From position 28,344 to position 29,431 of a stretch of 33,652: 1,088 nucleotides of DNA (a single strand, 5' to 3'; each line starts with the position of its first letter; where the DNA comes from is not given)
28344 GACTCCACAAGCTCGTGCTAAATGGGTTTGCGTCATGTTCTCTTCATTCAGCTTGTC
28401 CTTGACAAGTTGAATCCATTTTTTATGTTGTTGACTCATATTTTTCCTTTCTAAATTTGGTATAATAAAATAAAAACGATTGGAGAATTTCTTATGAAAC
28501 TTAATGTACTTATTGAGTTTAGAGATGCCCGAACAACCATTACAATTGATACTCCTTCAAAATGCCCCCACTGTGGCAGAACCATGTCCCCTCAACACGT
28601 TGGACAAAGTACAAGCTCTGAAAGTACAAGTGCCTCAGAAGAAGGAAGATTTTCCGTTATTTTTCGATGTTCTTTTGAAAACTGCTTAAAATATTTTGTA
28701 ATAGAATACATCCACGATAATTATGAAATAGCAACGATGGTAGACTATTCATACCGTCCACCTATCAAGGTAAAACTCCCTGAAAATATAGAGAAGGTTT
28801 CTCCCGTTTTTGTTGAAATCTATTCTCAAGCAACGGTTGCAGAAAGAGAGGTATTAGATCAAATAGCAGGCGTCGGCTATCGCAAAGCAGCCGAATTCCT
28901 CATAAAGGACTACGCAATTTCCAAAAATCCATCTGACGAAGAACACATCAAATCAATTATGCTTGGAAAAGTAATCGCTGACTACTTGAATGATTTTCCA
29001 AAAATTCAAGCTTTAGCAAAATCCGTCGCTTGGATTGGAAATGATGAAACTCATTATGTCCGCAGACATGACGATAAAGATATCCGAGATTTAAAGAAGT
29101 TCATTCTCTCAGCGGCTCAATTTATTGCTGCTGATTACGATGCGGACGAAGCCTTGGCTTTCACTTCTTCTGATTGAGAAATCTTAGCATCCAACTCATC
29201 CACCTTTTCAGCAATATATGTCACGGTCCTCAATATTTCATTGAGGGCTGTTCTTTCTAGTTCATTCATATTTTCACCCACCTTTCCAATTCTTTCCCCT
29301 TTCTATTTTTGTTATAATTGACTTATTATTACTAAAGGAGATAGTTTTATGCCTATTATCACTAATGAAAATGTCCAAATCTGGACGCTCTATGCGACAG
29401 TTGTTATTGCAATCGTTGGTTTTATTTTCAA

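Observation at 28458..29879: Two self-promoted plus-strand genes (Zn-ribbon/DUF4145-like, and a membrane-anchored protein) embedded antisense in the early lytic operon: candidate two-gene defence/exclusion cassette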

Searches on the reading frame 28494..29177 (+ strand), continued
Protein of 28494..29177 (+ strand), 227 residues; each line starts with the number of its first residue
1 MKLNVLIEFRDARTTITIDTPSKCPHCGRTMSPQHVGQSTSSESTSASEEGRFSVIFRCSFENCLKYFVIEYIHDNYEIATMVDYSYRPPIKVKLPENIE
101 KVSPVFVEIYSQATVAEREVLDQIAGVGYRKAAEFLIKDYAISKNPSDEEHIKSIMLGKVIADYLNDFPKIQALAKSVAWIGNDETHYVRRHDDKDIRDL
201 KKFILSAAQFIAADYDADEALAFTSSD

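Call 52: search_protein_families(library=padloc, alignment_id=A3, max_evalue=0.01)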
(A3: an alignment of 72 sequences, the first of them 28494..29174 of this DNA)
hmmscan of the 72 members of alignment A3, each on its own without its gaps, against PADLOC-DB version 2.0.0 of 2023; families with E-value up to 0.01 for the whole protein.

A. member 1, window:28494-29174:+ (227 aa): 0 families

B. families by the number of members that match (of 72 scanned): 3 families
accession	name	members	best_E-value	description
PDLC04109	PD-T7-4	1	0.0013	-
PDLC01885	CARF4--CARF_PDDEXK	1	0.0026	-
PDLC03268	MTase_II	1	0.0054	Type II methyltransferase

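Call 62: search_protein_families(library=pfam, proteins=[L003:1398-1808:+], max_evalue=0.01)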
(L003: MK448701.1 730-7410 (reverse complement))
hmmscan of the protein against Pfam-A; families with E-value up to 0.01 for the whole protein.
L003:1398-1808:+ (137 aa): 3 families
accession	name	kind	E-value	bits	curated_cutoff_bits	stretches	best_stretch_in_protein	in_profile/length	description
PF12474.13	PKK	-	0.00048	20.7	25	1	55-128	13-84/139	Polo kinase kinase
PF06305.16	LapA_dom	-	0.0039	17.5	28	0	8-44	22-57/64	Lipopolysaccharide assembly protein A domain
PF25019.1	LRR_R13L1-DRL21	-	0.0093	16.3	27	0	33-111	13-93/127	R13L1/DRL21 LRRs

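Call 63: search_protein_families(library=padloc, proteins=[L003:1398-1808:+], max_evalue=0.01)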
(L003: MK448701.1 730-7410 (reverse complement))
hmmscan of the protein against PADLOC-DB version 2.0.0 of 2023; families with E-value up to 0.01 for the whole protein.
L003:1398-1808:+ (137 aa): 2 families
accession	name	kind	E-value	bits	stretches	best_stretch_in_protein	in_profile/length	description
PDLC03841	LeoBC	-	0.0064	13.6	1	39-110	377-442/601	-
PDLC03927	PsyrA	-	0.0097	13.1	0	14-105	277-364/398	-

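Call 87: search_protein_families(library=ncbifam, proteins=[window:28494-29174:+], max_evalue=0.01)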
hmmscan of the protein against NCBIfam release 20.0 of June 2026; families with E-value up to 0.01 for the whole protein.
window:28494-29174:+ (227 aa): 0 families

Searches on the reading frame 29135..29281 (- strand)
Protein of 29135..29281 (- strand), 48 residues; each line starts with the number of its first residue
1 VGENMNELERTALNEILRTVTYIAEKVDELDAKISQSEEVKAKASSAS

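Call 3: search_protein_families(library=pfam, proteins=[window:29135-29281:-], max_evalue=0.1)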
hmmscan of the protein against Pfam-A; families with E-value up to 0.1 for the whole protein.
window:29135-29281:- (48 aa): 2 families
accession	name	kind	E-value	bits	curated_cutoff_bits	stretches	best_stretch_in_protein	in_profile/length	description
PF23203.1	KIF21A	-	0.028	14.6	28.5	1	12-46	77-111/161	KIF21A-like domain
PF13125.11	DUF3958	-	0.057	14.1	26.3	1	12-43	2-33/107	Protein of unknown function (DUF3958)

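Call 4: search_protein_families(library=phrogs, proteins=[window:29135-29281:-], max_evalue=0.01)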
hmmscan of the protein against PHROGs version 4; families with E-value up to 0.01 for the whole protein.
window:29135-29281:- (48 aa): 4 families
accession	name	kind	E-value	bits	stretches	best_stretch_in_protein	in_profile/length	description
phrog_4488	-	unknown function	7.5e-24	84.4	1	5-42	1-38/41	-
phrog_6249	-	unknown function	1.9e-15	57.3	1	5-31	1-27/42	-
phrog_20017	-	unknown function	2.9e-11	44.1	1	5-38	1-34/50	-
phrog_21949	-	unknown function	0.0062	17.4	0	16-39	8-31/49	-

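Call 5: search_protein_families(library=padloc, proteins=[window:29135-29281:-], max_evalue=0.1)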
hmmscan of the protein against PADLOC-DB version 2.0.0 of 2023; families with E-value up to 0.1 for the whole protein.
window:29135-29281:- (48 aa): 0 families

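Call 83: search_dna_similar(query=window:29138-29269:-, collection=phages, mode=protein, max_evalue=0.01, max_rows=60)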
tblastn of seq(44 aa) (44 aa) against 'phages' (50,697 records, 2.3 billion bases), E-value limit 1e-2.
Records with a match: 61; places in all: 61; records where one place covers at least 80% of the query: 7.
Best place of each record, by identity: 95-99% 2; 90-95% 36; 80-90% 10; 60-80% 13.
By first word of the organism name: Streptococcus 61.
By host as written in the record: Streptococcus mitis 3; Streptococcus pneumoniae 08B06220 2; Streptococcus pneumoniae isolate 9908+13028 2; Streptococcus pneumoniae isolate K13-810 2; Streptococcus pneumoniae 09B07772 2; Streptococcus pneumoniae 08B08535 2; Streptococcus pneumoniae 08B03577 2; Streptococcus pneumoniae 08B01757 2; and 42 more.
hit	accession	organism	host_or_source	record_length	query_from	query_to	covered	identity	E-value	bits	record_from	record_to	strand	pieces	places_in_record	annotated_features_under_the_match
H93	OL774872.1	Streptococcus phage MissC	Streptococcus mitis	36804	1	36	82%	91.7%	2e-13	66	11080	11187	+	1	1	hypothetical protein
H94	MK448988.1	Streptococcus phage Javan578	Streptococcus suis NSUI002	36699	1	34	77%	94.1%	3e-12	64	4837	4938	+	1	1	hypothetical protein (x2)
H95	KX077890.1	Streptococcus phage phiLP081102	Streptococcus suis LP081102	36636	1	34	77%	94.1%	3e-12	64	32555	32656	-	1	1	hypothetical protein (x2)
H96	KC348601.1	Streptococcus phage phi7917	Streptococcus suis 7917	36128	1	34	77%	94.1%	3e-12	64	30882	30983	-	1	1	hypothetical protein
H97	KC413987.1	Streptococcus phage phiSS12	Streptococcus suis SS12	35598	1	34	77%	94.1%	3e-12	64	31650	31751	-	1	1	hypothetical protein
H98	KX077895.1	Streptococcus phage phiZJ20091101-4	Streptococcus suis ZJ20091101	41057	1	34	77%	91.2%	1e-11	62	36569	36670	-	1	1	hypothetical protein (x2)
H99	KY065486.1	Streptococcus phage IPP46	Streptococcus pneumoniae 670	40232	1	31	70%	96.8%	2e-11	61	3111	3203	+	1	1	hypothetical protein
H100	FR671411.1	Streptococcus phage 2167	Streptococcus pneumoniae, strain 2167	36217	1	31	70%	96.8%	2e-11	61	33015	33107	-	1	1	scaffold 2 | Phage protein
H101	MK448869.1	Streptococcus phage Javan190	Streptococcus equi ERR066392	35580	1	36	82%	83.3%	6e-12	62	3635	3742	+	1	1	hypothetical protein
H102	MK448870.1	Streptococcus phage Javan192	Streptococcus equi ERR066396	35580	1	36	82%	83.3%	6e-12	62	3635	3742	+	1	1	hypothetical protein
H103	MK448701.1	Streptococcus phage Javan197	Streptococcus equi Sz105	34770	1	36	82%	83.3%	6e-12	62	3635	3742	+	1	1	hypothetical protein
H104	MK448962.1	Streptococcus phage Javan496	Streptococcus pyogenes MGAS10394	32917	1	36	82%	83.3%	6e-12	62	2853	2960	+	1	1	hypothetical protein (x2)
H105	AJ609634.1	Streptococcus phage EJ-1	Streptococcus pneumoniae 101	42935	1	31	70%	93.5%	6e-11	59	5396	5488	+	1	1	hypothetical protein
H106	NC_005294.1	Streptococcus phage EJ-1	Streptococcus pneumoniae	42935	1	31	70%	93.5%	6e-11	59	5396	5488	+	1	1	DNA binding protein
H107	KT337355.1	Streptococcus phage phiARI0468-1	Streptococcus pneumoniae 08B06220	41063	1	31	70%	93.5%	9e-11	59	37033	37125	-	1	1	hypothetical protein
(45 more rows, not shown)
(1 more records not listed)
